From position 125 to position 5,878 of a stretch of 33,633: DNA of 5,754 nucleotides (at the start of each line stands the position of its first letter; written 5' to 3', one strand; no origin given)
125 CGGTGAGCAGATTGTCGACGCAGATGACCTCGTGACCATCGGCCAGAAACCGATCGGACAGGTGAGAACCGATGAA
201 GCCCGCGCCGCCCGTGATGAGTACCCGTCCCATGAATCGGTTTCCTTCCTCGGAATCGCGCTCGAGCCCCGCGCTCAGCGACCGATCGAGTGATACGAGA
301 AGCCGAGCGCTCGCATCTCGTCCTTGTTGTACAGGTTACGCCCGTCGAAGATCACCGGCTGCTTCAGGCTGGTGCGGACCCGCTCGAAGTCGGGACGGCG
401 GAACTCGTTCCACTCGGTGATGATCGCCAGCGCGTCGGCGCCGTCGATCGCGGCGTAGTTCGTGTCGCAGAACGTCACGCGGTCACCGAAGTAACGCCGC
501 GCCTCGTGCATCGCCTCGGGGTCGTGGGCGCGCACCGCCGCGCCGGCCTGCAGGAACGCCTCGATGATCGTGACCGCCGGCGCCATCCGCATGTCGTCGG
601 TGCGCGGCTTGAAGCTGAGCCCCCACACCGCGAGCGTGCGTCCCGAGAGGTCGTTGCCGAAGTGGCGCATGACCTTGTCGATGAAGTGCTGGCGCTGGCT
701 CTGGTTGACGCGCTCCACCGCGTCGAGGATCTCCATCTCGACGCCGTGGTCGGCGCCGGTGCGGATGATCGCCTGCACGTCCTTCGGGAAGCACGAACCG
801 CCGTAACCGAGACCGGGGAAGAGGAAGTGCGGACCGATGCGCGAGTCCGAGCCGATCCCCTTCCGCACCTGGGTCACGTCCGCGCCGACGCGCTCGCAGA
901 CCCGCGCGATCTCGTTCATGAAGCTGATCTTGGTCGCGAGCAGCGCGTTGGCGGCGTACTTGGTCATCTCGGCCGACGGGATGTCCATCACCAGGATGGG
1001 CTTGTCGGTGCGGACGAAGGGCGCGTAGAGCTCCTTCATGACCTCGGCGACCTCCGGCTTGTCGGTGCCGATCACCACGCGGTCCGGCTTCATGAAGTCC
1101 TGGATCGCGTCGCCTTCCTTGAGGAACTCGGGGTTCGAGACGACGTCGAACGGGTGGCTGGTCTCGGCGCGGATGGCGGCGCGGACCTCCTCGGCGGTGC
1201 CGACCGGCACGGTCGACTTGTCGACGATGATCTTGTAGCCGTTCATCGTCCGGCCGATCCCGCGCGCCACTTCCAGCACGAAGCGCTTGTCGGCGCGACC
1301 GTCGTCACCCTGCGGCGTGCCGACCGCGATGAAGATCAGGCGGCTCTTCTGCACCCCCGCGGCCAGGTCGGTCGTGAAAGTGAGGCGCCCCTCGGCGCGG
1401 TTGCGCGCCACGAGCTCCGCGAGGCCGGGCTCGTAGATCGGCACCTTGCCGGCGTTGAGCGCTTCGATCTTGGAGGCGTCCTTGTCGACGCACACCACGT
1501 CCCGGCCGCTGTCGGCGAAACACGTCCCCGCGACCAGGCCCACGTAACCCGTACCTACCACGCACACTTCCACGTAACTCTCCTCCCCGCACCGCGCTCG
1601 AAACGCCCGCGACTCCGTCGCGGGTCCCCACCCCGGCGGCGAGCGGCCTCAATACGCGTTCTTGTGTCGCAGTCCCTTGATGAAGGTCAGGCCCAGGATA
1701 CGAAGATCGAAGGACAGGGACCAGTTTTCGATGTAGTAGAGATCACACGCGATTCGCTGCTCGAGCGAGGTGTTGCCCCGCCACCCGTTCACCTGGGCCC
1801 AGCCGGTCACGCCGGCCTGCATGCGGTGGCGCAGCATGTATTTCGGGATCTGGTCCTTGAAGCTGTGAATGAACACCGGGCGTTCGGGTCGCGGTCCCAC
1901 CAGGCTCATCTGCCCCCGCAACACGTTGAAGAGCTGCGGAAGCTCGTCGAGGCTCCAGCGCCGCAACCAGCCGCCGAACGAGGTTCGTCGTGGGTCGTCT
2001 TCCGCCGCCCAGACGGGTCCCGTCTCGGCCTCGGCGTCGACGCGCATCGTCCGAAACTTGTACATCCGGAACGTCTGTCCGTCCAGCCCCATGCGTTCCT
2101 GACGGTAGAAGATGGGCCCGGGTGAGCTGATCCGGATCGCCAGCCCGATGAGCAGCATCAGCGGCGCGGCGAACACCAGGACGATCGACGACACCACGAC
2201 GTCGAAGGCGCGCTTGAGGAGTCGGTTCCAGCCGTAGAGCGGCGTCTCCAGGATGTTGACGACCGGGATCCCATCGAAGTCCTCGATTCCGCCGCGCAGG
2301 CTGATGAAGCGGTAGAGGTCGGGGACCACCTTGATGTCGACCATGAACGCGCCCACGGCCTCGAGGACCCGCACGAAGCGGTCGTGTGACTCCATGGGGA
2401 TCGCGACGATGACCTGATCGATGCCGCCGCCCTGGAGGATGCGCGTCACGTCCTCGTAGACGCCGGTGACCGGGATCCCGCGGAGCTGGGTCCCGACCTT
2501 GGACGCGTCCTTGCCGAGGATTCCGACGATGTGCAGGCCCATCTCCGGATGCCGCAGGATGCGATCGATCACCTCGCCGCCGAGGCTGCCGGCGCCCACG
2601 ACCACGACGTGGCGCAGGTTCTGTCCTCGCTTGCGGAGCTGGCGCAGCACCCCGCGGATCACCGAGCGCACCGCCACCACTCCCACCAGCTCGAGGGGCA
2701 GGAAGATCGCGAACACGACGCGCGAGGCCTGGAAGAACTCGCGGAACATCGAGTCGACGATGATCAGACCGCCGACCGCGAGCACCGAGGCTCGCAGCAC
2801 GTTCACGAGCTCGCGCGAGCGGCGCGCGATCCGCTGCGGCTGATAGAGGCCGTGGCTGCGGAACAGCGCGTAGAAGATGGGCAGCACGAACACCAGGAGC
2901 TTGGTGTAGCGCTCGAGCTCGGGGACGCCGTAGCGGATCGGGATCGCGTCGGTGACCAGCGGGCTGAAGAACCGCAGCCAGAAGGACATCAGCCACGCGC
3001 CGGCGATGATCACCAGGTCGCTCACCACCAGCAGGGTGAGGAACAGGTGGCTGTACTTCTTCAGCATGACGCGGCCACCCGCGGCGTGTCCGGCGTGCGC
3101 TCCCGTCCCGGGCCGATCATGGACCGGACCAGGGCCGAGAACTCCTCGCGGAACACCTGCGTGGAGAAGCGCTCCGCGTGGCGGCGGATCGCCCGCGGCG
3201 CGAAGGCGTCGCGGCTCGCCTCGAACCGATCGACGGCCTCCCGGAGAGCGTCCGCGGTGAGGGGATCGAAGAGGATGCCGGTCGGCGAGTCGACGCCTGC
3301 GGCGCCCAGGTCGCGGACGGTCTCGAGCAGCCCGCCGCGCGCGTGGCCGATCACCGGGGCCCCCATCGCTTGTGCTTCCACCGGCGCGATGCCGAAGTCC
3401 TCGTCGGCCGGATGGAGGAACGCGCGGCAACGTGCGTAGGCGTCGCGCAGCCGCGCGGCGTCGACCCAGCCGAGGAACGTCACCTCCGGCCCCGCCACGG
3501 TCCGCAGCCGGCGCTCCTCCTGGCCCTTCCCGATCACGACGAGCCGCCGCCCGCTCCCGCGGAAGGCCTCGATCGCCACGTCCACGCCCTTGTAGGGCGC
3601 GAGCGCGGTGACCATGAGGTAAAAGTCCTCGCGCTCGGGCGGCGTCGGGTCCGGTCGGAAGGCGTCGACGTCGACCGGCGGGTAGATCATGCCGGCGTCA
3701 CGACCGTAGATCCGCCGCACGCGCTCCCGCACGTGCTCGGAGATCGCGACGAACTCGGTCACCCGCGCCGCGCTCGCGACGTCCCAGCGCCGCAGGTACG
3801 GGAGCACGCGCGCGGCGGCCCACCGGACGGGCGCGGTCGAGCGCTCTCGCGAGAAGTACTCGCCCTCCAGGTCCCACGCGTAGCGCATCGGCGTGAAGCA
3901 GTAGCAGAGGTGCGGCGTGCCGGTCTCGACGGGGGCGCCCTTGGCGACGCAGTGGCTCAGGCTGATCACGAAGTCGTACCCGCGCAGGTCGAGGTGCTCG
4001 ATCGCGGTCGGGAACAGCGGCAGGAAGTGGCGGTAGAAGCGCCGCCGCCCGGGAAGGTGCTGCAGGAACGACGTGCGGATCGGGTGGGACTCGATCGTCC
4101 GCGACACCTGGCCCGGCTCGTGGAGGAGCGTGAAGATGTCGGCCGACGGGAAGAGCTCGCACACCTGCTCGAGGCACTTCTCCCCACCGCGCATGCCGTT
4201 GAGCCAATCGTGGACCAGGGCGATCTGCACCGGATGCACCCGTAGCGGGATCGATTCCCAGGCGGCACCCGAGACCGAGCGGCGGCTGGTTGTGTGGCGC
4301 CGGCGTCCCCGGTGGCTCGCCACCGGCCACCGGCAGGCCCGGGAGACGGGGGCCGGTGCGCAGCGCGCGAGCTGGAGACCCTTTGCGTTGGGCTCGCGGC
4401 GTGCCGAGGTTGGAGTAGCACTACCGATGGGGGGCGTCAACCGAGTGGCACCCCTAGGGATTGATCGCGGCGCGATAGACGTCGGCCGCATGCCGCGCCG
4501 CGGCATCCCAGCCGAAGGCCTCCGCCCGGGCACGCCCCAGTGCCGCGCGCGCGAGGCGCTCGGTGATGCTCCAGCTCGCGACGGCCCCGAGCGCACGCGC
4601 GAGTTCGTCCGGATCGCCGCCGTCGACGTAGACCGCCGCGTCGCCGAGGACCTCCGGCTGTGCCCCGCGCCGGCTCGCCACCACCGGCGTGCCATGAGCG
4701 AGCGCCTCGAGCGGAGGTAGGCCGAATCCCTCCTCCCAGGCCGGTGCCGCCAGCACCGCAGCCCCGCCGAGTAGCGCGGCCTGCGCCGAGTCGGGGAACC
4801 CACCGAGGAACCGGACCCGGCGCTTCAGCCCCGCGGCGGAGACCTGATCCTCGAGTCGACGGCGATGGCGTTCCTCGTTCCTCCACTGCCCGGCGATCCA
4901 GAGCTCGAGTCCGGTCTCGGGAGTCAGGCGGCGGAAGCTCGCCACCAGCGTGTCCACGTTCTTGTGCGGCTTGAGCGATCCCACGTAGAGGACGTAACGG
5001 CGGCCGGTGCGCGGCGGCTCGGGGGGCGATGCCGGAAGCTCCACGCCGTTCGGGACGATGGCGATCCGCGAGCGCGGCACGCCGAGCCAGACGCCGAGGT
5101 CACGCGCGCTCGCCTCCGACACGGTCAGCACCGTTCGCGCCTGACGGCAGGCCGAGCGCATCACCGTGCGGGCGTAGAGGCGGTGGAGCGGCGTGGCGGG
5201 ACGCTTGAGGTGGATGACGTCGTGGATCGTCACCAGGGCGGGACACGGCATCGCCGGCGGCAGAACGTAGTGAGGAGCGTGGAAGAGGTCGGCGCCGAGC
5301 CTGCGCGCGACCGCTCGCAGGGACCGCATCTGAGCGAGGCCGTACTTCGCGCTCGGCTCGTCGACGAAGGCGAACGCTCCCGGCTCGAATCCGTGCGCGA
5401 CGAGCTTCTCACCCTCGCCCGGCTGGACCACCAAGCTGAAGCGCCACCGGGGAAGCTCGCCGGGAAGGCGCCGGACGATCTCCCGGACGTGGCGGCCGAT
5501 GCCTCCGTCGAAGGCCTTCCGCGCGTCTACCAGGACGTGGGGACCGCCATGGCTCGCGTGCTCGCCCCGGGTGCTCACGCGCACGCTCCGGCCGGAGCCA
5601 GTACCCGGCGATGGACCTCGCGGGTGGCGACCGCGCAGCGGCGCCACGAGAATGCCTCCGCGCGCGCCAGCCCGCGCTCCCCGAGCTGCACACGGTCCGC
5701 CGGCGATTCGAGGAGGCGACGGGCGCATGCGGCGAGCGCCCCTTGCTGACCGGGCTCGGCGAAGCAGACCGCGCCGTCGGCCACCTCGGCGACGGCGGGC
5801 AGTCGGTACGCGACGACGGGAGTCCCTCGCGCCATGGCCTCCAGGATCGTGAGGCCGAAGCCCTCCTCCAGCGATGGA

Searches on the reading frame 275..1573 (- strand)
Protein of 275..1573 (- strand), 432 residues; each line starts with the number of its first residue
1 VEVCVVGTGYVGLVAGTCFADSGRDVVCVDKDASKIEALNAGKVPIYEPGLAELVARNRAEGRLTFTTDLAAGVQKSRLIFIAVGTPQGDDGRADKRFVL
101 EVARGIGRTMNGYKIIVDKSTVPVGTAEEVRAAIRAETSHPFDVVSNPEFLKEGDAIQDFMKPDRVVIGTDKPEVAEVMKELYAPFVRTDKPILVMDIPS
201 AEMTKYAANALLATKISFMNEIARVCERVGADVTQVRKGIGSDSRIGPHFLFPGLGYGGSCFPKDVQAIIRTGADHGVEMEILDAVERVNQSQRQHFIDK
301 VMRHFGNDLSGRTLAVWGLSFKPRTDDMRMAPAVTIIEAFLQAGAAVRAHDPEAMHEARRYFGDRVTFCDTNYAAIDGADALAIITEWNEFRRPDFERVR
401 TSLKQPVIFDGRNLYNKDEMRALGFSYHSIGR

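Call 8: search_protein_families(library=pfam, proteins=[window:275-1573:-], max_evalue=0.001)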
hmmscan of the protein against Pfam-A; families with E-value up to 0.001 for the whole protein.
window:275-1573:- (432 aa): 7 families
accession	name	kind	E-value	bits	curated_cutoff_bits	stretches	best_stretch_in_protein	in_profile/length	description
PF03721.20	UDPG_MGDP_dh_N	-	7.8e-65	218.4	27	1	1-182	1-187/187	UDP-glucose/GDP-mannose dehydrogenase family, NAD binding domain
PF00984.24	UDPG_MGDP_dh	-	9.5e-39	131.8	25.4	1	200-291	2-93/94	UDP-glucose/GDP-mannose dehydrogenase family, central domain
PF03720.21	UDPG_MGDP_dh_C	-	1.2e-33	116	30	1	315-416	1-102/103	UDP-glucose/GDP-mannose dehydrogenase family, UDP binding domain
PF02558.23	ApbA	-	1.7e-05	24.9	22.2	1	3-112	1-102/150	Ketopantoate reductase PanE/ApbA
PF03446.21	NAD_binding_2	-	0.00043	20.8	21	0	3-143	2-116/161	NAD binding domain of 6-phosphogluconate dehydrogenase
PF14833.11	NAD_binding_11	-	0.00079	20.1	30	0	201-239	3-41/122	NAD-binding of NADP-dependent 3-hydroxyisobutyrate dehydrogenase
PF01494.25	FAD_binding_3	-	0.00099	18.9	22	0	2-38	3-39/349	FAD binding domain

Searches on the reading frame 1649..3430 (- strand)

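Call 8: search_protein_families(library=pfam, proteins=[window:1649-3430:-], max_evalue=0.001)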
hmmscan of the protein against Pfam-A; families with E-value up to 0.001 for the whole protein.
window:1649-3430:- (593 aa): 4 families
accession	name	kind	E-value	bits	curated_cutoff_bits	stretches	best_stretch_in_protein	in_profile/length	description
PF02397.22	Bac_transf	-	2e-69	233.1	27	1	406-586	1-177/179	Bacterial sugar transferase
PF13727.12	CoA_binding_3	-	2e-25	90.2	25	1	193-370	3-175/175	CoA-binding domain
PF01408.29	GFO_IDH_MocA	-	0.00012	23.2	24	1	274-354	2-80/120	Oxidoreductase family, NAD-binding Rossmann fold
PF02629.25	CoA_binding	-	0.00031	21.9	22.3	1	274-349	5-76/97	CoA binding domain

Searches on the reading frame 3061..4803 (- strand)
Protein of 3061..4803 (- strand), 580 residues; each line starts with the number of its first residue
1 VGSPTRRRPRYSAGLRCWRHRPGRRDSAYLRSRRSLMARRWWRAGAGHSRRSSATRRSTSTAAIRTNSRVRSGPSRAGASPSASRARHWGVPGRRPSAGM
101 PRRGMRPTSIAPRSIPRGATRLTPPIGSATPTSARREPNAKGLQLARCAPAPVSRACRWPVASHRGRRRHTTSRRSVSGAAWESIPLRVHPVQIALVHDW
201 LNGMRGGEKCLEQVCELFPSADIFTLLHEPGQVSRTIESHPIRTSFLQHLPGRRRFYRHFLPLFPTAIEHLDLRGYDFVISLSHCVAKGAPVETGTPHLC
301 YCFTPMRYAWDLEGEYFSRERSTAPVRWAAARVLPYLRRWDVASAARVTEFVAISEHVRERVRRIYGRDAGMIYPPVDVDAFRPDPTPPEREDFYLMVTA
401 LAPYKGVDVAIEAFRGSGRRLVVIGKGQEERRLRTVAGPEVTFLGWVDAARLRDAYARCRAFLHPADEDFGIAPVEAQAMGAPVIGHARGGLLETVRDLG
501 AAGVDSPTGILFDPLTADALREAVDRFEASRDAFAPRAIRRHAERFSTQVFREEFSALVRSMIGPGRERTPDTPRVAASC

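Call 8: search_protein_families(library=pfam, proteins=[window:3061-4803:-], max_evalue=0.001)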
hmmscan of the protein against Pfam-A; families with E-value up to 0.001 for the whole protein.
window:3061-4803:- (580 aa): 4 families
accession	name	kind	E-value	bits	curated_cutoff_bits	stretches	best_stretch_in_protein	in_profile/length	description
PF00534.26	Glycos_transf_1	-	5.1e-25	88.4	26.4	1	380-531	3-159/172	Glycosyl transferases group 1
PF13692.12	Glyco_trans_1_4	-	1.7e-18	67.7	27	1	396-526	5-138/142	Glycosyl transferases group 1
PF20706.3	GT4-conflict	-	2.6e-08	33.7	26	1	355-499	158-323/385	Family 4 Glycosyltransferase in conflict systems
PF13439.12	Glyco_transf_4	-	4.2e-06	27.3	28.5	1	250-380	47-169/170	Glycosyltransferase Family 4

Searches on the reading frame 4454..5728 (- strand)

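Call 8: search_protein_families(library=pfam, proteins=[window:4454-5728:-], max_evalue=0.001)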
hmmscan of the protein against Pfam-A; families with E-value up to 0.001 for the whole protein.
window:4454-5728:- (424 aa): 5 families
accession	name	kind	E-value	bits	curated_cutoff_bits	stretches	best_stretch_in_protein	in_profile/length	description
PF00534.26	Glycos_transf_1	-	5.3e-27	94.9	26.4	1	238-380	10-152/172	Glycosyl transferases group 1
PF13692.12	Glyco_trans_1_4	-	1.5e-25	90.6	27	1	244-382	2-138/142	Glycosyl transferases group 1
PF13439.12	Glyco_transf_4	-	1.3e-20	74.6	28.5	1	75-231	2-168/170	Glycosyltransferase Family 4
PF20706.3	GT4-conflict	-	5.4e-12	45.8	26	1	222-361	174-320/385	Family 4 Glycosyltransferase in conflict systems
PF13579.12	Glyco_trans_4_4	-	7.1e-12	46.4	29.7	1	75-228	1-158/158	Glycosyl transferase 4-like domain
